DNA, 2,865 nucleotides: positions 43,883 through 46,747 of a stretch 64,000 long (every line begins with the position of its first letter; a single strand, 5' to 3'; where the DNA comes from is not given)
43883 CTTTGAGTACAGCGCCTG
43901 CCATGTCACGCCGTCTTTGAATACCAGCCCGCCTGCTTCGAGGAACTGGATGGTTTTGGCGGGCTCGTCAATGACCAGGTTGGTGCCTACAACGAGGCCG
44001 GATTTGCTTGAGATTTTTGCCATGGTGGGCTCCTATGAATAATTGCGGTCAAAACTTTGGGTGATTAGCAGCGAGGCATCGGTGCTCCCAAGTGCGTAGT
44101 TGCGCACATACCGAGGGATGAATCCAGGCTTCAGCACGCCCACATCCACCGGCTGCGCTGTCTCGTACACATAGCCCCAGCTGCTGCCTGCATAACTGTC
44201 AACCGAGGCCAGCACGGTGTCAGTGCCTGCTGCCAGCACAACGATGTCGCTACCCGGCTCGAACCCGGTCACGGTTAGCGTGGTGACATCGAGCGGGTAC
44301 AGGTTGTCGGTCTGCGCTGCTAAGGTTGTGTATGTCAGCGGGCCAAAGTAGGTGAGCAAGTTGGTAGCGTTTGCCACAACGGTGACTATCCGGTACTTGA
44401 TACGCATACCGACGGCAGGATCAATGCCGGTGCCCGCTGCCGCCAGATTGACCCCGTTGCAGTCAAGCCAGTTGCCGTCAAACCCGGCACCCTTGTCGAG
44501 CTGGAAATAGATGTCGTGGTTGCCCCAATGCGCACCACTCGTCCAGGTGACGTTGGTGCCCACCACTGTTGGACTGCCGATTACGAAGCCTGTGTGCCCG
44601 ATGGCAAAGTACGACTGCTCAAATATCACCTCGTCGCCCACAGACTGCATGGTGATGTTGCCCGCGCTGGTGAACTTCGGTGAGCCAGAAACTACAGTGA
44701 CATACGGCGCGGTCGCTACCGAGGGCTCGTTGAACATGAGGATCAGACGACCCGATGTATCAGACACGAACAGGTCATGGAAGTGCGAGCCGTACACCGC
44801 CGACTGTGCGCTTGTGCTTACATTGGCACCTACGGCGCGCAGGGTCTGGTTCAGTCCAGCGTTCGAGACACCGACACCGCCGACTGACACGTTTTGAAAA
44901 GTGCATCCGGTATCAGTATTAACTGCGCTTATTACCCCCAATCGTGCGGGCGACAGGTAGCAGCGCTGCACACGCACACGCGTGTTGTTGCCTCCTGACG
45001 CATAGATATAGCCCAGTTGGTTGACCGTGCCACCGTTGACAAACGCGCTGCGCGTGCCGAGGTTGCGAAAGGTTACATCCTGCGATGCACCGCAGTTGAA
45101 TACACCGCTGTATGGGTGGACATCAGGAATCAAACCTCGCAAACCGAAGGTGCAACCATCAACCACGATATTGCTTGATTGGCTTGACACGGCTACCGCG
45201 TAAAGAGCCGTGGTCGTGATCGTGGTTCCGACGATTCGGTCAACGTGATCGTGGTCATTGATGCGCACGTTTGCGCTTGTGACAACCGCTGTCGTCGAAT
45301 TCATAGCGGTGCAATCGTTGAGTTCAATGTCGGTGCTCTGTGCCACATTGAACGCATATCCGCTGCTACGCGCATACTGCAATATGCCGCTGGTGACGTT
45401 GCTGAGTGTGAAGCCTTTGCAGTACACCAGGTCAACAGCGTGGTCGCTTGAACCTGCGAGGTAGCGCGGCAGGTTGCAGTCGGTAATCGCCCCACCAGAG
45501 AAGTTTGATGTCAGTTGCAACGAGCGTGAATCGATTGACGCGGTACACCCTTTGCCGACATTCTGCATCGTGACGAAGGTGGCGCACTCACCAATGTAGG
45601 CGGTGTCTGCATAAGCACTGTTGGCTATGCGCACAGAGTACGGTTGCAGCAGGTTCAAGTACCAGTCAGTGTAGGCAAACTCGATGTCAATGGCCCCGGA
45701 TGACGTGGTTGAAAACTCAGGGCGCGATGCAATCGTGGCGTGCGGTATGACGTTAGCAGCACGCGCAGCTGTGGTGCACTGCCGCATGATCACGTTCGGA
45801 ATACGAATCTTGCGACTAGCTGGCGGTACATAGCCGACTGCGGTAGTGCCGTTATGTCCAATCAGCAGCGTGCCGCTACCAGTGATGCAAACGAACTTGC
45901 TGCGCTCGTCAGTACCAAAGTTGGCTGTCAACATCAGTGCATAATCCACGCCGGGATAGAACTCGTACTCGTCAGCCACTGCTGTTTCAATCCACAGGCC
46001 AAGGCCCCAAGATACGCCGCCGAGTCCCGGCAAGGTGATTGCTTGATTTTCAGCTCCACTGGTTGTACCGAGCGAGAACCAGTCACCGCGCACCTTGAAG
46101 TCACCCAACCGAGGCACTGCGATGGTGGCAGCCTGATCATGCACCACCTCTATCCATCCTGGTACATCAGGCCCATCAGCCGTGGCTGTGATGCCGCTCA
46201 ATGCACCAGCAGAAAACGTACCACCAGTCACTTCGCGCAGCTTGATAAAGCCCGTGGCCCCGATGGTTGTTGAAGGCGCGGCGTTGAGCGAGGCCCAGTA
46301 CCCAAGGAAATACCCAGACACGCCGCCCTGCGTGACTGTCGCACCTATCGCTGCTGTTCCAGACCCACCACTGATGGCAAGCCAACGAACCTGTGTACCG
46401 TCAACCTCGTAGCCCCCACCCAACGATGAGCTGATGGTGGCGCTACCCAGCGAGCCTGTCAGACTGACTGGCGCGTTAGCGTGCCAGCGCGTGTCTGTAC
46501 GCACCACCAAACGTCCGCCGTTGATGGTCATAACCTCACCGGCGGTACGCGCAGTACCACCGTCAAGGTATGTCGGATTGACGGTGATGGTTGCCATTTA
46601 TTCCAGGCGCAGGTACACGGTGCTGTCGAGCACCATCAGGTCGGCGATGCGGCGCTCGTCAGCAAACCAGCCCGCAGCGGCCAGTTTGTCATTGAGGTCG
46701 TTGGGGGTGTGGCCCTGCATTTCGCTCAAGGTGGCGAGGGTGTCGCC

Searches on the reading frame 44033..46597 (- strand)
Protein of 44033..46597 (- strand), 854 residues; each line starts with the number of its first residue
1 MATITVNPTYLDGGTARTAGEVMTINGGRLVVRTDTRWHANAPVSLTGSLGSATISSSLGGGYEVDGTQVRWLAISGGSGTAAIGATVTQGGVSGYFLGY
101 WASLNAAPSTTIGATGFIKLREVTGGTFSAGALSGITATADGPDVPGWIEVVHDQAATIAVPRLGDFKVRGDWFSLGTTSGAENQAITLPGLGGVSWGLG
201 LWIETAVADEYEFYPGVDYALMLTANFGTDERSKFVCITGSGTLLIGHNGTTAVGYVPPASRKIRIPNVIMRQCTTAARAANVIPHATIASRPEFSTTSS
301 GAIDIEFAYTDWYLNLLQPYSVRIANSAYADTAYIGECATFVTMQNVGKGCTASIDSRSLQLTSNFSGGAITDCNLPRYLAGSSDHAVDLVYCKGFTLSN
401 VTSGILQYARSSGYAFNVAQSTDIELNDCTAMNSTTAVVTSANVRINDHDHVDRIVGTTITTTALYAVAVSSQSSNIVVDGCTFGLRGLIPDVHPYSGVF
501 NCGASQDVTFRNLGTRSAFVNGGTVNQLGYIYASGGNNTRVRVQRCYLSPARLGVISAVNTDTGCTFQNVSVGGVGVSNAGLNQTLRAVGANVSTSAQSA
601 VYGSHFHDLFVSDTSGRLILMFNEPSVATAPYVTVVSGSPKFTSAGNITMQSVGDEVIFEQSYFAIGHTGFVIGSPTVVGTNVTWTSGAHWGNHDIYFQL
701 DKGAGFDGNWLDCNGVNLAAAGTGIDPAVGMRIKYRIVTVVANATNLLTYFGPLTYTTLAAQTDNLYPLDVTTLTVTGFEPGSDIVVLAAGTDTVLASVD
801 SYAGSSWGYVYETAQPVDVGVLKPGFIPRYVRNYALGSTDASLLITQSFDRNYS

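Call 7: search_protein_families(library=phrogs, proteins=[window:44033-46597:-])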
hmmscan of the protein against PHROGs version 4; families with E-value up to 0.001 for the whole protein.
window:44033-46597:- (854 aa): 0 families

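Call 20: search_protein_families(library=pfam, proteins=[window:44033-46597:-], max_evalue=0.01)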
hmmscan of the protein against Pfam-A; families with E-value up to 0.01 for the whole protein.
window:44033-46597:- (854 aa): 0 families

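Call 93: search_solved_structures(query=window:44033-46597:-, max_evalue=1)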
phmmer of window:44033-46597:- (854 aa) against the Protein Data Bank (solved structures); distinct sequences matched with E-value up to 1: 0.

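Call 95: find_homologous_proteins(query=window:44033-46597:-, max_evalue=0.00001)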
Query window:44033-46597:- (854 aa): 726 proteins with E <= 0.00001 among 8000 candidates; the best 120 are listed.
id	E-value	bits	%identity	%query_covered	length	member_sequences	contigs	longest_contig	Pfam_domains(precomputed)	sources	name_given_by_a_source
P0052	0.0e+0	1904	100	100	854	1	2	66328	-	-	-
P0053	0.0e+0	1054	57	100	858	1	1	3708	-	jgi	-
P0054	0.0e+0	1048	57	100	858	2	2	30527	-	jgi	-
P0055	0.0e+0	1038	57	100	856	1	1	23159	-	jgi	-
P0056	5.2e-288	976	53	100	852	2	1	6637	-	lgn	-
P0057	5.6e-288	976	54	100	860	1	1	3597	-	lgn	-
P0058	1.5e-287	974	54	100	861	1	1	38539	-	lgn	-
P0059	1.3e-285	968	55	100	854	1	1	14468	-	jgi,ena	jgi:hypothetical protein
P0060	3.5e-285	967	54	100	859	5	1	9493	-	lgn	-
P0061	1.8e-284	964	54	100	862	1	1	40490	-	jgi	jgi:hypothetical protein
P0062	1.2e-283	961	54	100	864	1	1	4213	-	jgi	jgi:hypothetical protein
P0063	4.3e-282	956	54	100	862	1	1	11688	-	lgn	-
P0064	1.2e-281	955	54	100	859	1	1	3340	-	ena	-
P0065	1.1e-280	952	53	100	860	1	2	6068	-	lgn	-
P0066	4.8e-279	946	53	100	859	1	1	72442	-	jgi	jgi:hypothetical protein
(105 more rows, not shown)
